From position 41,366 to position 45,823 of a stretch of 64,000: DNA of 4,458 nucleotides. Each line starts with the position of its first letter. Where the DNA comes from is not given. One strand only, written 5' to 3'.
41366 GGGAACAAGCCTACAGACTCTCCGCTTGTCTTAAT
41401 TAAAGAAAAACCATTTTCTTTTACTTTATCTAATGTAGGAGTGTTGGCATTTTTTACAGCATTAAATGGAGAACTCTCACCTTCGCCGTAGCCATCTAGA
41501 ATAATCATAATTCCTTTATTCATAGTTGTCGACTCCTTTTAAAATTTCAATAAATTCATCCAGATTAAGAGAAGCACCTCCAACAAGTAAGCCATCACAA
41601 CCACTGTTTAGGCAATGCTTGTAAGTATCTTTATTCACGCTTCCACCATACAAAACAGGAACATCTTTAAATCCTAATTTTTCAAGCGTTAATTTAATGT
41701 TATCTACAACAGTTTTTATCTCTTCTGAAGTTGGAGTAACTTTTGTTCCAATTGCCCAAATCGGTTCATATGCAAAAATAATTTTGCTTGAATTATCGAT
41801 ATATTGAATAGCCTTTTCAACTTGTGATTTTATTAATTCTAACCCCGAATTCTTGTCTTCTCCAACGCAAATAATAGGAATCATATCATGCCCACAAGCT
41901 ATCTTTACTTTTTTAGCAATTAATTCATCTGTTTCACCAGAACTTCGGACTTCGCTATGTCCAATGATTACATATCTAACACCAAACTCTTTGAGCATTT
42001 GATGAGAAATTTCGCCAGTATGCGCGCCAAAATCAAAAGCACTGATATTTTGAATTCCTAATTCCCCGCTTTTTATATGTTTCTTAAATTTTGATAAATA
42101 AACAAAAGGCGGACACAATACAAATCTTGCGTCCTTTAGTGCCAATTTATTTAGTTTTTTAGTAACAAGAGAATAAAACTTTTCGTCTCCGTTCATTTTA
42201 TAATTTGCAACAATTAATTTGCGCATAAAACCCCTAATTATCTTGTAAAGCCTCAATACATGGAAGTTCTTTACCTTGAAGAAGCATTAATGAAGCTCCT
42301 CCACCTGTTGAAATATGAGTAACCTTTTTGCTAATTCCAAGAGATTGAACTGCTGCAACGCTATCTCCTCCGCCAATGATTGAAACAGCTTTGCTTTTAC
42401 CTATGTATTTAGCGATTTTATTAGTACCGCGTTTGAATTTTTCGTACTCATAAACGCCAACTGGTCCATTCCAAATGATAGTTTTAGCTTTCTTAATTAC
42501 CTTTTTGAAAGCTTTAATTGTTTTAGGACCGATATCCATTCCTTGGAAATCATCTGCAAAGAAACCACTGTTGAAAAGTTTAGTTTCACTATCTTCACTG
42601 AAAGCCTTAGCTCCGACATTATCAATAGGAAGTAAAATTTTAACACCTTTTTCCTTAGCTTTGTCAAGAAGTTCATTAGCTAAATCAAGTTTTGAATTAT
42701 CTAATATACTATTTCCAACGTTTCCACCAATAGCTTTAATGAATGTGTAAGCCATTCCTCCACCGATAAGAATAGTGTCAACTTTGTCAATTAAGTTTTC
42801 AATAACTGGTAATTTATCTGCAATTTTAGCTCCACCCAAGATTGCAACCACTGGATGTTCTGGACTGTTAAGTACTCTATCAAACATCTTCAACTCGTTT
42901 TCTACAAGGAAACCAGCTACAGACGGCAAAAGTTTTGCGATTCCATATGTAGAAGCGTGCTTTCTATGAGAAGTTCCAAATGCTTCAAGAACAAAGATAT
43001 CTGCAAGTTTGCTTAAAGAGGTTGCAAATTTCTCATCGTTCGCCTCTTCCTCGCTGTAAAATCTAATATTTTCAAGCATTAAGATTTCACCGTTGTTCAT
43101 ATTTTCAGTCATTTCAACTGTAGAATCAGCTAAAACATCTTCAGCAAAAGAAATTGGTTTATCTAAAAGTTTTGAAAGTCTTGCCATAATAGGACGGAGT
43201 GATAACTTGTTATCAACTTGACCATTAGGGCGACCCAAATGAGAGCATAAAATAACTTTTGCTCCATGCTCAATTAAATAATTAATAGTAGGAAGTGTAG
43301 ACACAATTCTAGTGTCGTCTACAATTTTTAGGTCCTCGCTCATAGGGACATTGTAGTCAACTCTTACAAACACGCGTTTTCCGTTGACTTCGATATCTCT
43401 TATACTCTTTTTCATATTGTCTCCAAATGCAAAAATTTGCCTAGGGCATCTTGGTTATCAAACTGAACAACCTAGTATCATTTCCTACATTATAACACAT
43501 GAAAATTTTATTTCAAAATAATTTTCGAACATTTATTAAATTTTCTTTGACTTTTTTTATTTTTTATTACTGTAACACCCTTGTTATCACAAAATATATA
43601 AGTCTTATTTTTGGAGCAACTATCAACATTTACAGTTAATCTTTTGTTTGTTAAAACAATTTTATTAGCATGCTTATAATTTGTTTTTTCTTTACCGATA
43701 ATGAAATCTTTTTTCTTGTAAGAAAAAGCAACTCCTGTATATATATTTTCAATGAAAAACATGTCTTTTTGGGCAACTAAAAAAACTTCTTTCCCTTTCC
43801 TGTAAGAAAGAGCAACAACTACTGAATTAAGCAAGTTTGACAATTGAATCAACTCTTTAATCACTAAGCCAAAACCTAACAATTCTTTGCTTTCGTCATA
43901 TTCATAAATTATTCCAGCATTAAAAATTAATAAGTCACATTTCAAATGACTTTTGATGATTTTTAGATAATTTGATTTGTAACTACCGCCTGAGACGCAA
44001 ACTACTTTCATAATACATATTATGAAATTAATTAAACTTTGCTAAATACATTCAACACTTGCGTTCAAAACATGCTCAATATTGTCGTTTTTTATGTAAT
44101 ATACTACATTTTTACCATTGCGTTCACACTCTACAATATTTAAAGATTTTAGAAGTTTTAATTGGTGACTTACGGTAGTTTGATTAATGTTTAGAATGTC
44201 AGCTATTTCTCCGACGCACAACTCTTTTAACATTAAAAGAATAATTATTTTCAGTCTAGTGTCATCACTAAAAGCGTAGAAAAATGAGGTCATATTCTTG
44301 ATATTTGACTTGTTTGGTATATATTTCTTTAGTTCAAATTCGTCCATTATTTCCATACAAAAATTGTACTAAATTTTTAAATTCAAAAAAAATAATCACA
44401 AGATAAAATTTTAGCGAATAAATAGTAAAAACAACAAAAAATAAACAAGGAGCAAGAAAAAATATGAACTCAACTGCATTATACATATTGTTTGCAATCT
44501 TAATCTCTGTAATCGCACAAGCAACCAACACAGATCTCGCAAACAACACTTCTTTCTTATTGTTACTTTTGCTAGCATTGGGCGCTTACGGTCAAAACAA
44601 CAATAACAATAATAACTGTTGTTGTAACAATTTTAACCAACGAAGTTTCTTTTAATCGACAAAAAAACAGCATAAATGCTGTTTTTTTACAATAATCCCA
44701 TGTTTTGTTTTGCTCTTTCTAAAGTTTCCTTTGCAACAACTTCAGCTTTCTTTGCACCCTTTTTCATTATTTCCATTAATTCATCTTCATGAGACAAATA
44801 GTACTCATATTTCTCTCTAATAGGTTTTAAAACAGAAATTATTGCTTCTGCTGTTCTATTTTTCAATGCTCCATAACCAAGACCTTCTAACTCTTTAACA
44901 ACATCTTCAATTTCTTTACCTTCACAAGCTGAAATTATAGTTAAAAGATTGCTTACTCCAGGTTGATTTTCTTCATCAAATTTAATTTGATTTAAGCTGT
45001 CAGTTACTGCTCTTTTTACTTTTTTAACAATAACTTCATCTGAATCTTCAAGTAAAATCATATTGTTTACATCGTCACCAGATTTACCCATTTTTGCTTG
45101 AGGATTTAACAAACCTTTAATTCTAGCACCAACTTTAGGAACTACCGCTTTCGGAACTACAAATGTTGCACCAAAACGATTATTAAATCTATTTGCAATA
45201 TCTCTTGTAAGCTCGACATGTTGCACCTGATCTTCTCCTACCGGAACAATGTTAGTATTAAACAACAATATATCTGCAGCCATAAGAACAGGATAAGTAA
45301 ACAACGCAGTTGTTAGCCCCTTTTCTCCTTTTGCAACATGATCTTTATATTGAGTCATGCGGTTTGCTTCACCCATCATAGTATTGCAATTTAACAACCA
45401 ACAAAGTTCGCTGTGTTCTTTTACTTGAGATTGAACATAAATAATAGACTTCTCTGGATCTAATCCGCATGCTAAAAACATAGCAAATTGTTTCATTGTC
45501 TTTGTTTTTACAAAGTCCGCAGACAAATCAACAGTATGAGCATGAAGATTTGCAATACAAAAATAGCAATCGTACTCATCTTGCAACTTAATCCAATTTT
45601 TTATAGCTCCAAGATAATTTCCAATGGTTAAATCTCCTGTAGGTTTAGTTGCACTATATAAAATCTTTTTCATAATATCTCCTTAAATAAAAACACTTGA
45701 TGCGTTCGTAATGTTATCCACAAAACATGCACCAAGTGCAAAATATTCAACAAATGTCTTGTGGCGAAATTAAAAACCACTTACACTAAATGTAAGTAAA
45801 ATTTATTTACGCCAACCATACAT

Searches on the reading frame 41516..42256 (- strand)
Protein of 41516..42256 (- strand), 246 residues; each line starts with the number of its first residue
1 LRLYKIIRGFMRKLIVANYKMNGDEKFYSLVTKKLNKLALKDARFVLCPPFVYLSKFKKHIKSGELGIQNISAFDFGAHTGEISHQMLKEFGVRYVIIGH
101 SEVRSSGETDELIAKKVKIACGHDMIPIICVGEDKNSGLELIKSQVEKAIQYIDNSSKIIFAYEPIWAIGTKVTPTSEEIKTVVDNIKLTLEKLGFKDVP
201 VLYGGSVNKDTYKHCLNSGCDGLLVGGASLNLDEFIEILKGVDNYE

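Call 50: search_protein_families(library=pfam, proteins=[window:41516-42256:-], max_evalue=0.0001)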
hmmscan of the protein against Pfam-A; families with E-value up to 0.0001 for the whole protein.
window:41516-42256:- (246 aa): 1 family
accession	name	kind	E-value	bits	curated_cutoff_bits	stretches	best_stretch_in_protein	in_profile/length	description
PF00121.24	TIM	-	2.1e-66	224.4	20.1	1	13-240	1-243/245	Triosephosphate isomerase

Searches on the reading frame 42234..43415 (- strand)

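Call 50: search_protein_families(library=pfam, proteins=[window:42234-43415:-], max_evalue=0.0001)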
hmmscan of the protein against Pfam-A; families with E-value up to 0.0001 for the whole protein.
window:42234-43415:- (393 aa): 1 family
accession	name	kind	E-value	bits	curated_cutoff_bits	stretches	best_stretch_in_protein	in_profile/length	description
PF00162.24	PGK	-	2.3e-156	521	27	1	5-382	1-379/379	Phosphoglycerate kinase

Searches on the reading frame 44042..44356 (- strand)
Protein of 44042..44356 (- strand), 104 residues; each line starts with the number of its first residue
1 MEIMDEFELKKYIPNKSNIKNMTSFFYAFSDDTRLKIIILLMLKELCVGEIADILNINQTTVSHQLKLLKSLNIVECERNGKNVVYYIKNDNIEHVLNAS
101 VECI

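Call 50: search_protein_families(library=pfam, proteins=[window:44042-44356:-], max_evalue=0.0001)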
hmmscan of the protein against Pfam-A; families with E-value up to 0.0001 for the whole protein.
window:44042-44356:- (104 aa): 2 families
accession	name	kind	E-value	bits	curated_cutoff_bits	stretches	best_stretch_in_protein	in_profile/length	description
PF01022.26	HTH_5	-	2.5e-14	53.3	22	1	31-76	1-46/47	Bacterial regulatory protein, arsR family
PF12840.13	HTH_20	-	8.4e-07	29.3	27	1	30-77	2-50/51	Helix-turn-helix domain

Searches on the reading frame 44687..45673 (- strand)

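Call 50: search_protein_families(library=pfam, proteins=[window:44687-45673:-], max_evalue=0.0001)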
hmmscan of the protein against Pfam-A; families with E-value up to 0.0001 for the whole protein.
window:44687-45673:- (328 aa): 1 family
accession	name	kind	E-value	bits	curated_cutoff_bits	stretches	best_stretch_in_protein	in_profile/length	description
PF00579.31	tRNA-synt_1b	-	6.3e-70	236.2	21.1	1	4-282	7-291/292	tRNA synthetases class I (W and Y)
